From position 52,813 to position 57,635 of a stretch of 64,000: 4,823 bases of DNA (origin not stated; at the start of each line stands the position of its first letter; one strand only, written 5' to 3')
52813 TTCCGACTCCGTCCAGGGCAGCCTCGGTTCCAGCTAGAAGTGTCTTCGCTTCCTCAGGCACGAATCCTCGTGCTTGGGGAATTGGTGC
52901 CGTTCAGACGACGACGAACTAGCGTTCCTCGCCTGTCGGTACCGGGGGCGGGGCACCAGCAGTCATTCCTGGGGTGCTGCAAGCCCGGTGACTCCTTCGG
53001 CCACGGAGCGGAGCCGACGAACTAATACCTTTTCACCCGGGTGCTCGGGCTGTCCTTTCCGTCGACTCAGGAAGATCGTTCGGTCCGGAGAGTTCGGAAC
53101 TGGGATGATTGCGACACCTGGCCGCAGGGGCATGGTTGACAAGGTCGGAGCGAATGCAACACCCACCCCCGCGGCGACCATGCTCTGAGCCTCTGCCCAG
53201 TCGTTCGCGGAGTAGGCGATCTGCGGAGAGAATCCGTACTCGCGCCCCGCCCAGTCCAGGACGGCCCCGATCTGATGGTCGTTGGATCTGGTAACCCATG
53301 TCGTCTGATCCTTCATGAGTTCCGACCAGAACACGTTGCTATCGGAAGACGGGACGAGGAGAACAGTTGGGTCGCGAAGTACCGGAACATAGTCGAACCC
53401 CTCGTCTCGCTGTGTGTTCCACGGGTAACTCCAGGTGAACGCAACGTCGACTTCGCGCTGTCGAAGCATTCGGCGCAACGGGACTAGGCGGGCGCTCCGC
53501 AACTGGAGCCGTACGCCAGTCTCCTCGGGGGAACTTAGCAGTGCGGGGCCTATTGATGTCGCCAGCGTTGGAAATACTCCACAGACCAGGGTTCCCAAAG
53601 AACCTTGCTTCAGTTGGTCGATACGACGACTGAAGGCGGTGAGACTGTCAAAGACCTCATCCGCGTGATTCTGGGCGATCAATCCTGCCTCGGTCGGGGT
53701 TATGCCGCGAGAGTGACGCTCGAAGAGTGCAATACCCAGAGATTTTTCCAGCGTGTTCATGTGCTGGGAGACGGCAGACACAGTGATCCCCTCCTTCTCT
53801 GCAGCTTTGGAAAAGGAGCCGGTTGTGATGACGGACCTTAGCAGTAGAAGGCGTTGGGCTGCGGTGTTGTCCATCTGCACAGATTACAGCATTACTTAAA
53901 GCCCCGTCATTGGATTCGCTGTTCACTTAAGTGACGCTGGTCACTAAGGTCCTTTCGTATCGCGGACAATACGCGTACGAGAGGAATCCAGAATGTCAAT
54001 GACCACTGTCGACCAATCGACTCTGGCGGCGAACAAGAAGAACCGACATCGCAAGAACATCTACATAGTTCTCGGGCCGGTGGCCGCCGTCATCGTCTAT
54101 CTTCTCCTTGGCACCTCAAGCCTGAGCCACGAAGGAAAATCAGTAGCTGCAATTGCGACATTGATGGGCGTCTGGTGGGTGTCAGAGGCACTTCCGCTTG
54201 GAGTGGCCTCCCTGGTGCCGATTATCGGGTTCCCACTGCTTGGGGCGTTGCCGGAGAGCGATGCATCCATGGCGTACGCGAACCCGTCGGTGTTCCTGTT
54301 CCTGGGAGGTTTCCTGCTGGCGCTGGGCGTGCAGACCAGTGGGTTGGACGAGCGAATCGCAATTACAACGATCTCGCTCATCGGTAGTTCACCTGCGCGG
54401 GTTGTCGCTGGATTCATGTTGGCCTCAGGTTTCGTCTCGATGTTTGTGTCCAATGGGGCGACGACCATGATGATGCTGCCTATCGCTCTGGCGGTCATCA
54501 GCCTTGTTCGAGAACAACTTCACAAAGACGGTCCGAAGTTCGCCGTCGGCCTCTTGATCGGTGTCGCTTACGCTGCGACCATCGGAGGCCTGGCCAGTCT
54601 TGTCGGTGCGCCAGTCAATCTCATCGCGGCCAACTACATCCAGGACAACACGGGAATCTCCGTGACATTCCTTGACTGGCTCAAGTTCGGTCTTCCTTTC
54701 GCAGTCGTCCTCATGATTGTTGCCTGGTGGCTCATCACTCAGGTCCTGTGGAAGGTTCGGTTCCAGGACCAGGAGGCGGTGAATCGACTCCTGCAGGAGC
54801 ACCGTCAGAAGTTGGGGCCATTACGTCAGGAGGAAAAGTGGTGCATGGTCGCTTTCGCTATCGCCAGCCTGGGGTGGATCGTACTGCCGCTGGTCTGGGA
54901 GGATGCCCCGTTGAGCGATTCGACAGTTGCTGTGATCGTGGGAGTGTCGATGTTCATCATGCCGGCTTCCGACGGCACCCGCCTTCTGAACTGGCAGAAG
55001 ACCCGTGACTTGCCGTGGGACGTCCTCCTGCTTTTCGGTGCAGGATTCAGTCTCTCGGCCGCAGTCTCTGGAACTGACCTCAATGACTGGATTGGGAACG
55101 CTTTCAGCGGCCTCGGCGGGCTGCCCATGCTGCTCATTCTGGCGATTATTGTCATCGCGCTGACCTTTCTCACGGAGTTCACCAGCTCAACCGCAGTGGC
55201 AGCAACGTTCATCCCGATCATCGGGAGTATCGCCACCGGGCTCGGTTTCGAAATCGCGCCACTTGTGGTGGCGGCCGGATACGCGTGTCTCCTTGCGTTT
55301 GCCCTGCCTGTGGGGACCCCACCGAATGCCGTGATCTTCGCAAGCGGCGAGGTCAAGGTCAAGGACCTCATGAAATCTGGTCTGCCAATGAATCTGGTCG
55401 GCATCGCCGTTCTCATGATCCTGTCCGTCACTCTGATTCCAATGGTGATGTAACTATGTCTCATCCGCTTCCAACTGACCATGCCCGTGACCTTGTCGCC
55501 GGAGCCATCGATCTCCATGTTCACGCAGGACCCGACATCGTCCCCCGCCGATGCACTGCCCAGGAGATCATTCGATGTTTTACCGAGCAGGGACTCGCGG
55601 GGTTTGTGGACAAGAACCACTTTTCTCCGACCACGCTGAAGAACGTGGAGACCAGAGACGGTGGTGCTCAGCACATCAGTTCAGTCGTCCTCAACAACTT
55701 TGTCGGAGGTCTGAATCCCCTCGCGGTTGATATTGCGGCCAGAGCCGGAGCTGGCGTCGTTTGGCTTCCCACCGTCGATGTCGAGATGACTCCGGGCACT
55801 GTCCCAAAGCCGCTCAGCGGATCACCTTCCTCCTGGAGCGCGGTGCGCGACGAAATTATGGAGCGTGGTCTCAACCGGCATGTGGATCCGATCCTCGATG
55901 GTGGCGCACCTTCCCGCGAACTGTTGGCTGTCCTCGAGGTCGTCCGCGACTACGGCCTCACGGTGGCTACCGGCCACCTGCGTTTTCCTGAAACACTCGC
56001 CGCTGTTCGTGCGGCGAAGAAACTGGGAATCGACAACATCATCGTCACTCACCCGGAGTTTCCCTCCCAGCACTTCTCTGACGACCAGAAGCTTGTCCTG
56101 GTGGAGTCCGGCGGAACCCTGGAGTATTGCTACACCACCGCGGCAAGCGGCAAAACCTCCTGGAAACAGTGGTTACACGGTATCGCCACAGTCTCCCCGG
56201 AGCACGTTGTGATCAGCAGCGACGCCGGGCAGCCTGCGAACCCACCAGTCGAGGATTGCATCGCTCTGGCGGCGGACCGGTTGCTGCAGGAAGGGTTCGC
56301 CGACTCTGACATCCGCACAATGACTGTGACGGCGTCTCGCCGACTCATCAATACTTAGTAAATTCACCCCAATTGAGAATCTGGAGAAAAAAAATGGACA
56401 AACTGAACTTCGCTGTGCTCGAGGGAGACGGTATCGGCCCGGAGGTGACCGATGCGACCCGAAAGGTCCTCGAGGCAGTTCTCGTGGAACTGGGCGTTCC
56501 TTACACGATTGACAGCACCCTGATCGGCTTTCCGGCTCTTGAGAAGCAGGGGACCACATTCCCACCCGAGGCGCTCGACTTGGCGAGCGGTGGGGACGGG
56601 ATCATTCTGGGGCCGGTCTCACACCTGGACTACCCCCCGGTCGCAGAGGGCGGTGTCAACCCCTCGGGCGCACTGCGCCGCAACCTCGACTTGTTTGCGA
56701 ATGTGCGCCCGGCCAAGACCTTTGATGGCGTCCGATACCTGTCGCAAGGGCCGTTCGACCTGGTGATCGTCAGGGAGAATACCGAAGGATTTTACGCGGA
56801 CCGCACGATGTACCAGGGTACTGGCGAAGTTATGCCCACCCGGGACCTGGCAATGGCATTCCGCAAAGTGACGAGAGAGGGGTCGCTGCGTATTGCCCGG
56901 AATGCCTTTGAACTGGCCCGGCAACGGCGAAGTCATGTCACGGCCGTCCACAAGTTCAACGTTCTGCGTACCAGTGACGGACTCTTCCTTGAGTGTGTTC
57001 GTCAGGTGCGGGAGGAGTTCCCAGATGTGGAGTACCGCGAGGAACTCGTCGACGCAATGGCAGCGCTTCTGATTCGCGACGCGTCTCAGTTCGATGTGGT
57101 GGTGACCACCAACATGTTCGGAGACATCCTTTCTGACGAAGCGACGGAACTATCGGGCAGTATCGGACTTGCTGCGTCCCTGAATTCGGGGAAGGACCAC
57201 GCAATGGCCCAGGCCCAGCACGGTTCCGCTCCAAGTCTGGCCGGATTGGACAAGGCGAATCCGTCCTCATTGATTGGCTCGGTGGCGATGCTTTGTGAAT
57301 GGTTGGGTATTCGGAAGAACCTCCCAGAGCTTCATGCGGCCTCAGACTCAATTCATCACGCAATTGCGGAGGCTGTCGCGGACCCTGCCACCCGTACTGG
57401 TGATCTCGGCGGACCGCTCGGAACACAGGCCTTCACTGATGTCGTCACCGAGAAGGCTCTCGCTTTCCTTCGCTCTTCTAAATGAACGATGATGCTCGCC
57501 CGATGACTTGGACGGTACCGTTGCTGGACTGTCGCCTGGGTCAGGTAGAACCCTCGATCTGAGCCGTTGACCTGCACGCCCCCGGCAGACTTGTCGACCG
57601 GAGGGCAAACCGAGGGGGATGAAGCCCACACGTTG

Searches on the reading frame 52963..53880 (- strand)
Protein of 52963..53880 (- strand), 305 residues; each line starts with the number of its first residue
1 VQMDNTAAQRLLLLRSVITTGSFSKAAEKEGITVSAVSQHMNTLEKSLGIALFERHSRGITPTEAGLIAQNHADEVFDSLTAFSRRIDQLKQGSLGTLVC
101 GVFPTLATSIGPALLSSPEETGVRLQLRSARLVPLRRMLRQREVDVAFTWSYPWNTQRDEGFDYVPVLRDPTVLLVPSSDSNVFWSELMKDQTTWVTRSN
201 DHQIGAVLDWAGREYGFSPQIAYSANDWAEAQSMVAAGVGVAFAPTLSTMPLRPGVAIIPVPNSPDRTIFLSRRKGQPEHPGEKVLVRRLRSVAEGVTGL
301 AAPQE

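Call 8: search_protein_families(library=pfam, proteins=[window:52963-53880:-], max_evalue=0.01)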
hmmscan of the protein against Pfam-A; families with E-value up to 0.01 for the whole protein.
window:52963-53880:- (305 aa): 2 families
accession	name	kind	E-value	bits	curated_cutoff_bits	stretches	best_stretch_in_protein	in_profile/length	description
PF03466.25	LysR_substrate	-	3.2e-25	89.2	28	1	92-293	2-207/209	LysR substrate binding domain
PF00126.33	HTH_1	-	1.5e-18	66.9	26.6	1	10-66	3-59/60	Bacterial regulatory helix-turn-helix protein, lysR family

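Call 9: search_protein_families(library=padloc, proteins=[window:52963-53880:-], max_evalue=0.001)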
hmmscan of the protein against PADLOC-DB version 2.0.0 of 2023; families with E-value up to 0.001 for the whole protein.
window:52963-53880:- (305 aa): 0 families

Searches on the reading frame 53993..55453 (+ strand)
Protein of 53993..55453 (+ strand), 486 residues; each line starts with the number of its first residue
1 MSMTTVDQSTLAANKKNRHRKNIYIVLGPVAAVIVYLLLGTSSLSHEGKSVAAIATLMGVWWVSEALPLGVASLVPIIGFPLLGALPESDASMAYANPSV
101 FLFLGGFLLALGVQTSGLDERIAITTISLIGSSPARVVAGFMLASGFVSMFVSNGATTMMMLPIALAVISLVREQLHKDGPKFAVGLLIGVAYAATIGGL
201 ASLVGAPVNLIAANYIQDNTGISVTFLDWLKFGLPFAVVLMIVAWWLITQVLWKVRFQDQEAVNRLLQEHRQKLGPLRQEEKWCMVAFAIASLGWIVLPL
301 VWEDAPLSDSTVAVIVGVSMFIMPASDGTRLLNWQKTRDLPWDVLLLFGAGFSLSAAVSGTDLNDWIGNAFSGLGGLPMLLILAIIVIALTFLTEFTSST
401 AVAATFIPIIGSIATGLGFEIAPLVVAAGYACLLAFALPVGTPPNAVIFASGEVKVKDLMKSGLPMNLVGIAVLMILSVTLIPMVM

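Call 8: search_protein_families(library=pfam, proteins=[window:53993-55453:+], max_evalue=0.01)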
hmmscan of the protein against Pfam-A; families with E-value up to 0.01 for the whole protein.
window:53993-55453:+ (486 aa): 2 families
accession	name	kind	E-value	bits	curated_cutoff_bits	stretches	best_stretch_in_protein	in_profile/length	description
PF00939.25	Na_sulph_symp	-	6.5e-68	230.3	27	1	23-480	5-464/472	Sodium:sulfate symporter transmembrane region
PF03600.22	CitMHS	-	1.8e-51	175.7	31.9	2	60-427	2-332/336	Citrate transporter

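Call 9: search_protein_families(library=padloc, proteins=[window:53993-55453:+], max_evalue=0.001)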
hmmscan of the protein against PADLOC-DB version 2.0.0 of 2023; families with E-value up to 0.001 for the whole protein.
window:53993-55453:+ (486 aa): 0 families

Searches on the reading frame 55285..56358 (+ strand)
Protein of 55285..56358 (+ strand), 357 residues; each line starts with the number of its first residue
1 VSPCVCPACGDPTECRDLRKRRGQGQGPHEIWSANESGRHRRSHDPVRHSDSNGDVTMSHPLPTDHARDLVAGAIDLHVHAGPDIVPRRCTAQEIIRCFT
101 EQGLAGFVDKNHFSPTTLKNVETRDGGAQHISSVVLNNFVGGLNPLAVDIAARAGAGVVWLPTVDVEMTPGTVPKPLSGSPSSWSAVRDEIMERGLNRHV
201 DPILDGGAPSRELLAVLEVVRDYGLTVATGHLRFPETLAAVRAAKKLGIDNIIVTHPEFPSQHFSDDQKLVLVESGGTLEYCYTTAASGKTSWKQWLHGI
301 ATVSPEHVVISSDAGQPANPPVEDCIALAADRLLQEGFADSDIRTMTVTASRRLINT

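Call 8: search_protein_families(library=pfam, proteins=[window:55285-56358:+], max_evalue=0.01)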
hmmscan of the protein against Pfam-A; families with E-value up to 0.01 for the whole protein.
window:55285-56358:+ (357 aa): 2 families
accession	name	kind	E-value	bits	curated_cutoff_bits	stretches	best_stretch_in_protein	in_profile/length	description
PF19799.5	DUF6282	-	3.5e-46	157.8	26.8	1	73-280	1-196/196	Family of unknown function (DUF6282)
PF01979.26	Amidohydro_1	-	0.0021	17.8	25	0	70-272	2-195/345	Amidohydrolase family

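Call 9: search_protein_families(library=padloc, proteins=[window:55285-56358:+], max_evalue=0.001)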
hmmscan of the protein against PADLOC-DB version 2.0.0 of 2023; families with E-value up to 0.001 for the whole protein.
window:55285-56358:+ (357 aa): 0 families

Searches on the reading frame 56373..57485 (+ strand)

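Call 8: search_protein_families(library=pfam, proteins=[window:56373-57485:+], max_evalue=0.01)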
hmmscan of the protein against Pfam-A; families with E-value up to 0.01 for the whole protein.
window:56373-57485:+ (370 aa): 1 family
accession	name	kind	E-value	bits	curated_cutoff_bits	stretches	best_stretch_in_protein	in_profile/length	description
PF00180.25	Iso_dh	-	2e-87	294.1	27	1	14-358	3-348/348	Isocitrate/isopropylmalate dehydrogenase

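Call 9: search_protein_families(library=padloc, proteins=[window:56373-57485:+], max_evalue=0.001)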
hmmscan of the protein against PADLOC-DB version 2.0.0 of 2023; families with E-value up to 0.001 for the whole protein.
window:56373-57485:+ (370 aa): 0 families
